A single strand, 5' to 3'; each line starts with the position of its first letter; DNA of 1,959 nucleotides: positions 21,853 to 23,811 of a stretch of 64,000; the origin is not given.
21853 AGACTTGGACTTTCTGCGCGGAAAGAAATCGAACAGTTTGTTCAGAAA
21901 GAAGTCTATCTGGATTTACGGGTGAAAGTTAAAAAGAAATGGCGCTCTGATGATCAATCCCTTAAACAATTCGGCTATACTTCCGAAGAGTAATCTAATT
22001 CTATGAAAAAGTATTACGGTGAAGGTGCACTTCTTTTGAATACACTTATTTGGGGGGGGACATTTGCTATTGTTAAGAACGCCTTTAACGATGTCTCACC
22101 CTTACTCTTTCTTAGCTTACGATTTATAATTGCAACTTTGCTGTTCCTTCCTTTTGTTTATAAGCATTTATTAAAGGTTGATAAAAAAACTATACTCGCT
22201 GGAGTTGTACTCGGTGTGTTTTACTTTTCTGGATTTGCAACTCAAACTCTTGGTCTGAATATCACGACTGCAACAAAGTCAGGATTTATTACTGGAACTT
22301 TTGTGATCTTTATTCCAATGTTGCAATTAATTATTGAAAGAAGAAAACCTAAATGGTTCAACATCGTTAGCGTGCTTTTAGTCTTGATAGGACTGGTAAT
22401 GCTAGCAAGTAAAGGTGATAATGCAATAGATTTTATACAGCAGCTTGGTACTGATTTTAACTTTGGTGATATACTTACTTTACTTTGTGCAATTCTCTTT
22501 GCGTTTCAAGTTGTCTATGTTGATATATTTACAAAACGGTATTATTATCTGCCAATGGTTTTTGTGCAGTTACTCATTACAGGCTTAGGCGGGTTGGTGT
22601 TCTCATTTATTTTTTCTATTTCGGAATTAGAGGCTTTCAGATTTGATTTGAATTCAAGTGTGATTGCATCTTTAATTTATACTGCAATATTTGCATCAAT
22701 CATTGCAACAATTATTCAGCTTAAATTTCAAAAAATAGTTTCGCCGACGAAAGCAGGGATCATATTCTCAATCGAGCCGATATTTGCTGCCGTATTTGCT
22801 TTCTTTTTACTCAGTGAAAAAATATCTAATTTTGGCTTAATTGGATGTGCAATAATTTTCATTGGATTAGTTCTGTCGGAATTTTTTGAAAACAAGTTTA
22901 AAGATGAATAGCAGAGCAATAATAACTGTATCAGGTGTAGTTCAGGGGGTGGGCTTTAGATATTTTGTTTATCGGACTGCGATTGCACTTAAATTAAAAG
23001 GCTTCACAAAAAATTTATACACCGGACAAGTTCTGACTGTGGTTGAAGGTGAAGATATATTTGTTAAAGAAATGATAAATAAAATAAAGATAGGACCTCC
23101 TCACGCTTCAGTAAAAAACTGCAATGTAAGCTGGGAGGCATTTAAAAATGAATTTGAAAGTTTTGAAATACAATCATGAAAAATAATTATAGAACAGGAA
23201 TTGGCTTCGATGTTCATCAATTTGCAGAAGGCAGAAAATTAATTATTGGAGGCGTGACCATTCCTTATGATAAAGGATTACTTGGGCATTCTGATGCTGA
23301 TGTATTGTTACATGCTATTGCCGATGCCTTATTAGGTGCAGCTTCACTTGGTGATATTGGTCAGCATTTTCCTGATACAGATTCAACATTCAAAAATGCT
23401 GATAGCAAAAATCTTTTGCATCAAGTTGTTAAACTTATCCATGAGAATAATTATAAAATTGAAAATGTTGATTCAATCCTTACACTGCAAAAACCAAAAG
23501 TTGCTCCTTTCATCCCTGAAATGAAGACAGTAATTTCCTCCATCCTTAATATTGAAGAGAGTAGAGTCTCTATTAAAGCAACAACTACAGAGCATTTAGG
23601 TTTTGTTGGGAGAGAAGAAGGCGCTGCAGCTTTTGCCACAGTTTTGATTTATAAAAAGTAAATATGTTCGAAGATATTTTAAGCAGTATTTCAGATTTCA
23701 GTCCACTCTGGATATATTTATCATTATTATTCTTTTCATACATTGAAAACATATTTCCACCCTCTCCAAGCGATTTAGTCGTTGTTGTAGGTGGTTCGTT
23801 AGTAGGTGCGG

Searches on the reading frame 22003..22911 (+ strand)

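Call 19: search_protein_families(library=pfam, proteins=[window:22003-22911:+], max_evalue=0.001)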
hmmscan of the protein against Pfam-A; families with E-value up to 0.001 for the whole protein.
window:22003-22911:+ (302 aa): 2 families
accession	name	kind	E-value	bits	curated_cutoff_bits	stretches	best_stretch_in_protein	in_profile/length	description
PF00892.27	EamA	-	1.8e-37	129.1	28.2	2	154-291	2-132/135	EamA-like transporter family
PF16913.11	PUNUT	-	0.00072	19.3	30.6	0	33-194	44-206/321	Purine nucleobase transmembrane transport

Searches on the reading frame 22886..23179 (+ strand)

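Call 19: search_protein_families(library=pfam, proteins=[window:22886-23179:+], max_evalue=0.001)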
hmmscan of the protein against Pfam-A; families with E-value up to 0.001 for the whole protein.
window:22886-23179:+ (97 aa): 1 family
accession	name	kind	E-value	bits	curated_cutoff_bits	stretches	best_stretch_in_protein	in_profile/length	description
PF00708.24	Acylphosphatase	-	3.4e-25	88.6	22.5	1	13-95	3-85/85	Acylphosphatase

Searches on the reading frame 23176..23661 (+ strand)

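Call 19: search_protein_families(library=pfam, proteins=[window:23176-23661:+], max_evalue=0.001)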
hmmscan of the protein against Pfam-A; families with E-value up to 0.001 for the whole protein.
window:23176-23661:+ (161 aa): 1 family
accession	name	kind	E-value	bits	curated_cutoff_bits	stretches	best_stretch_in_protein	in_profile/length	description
PF02542.21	YgbB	-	8.3e-69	231.3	26.7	1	6-158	2-154/155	YgbB family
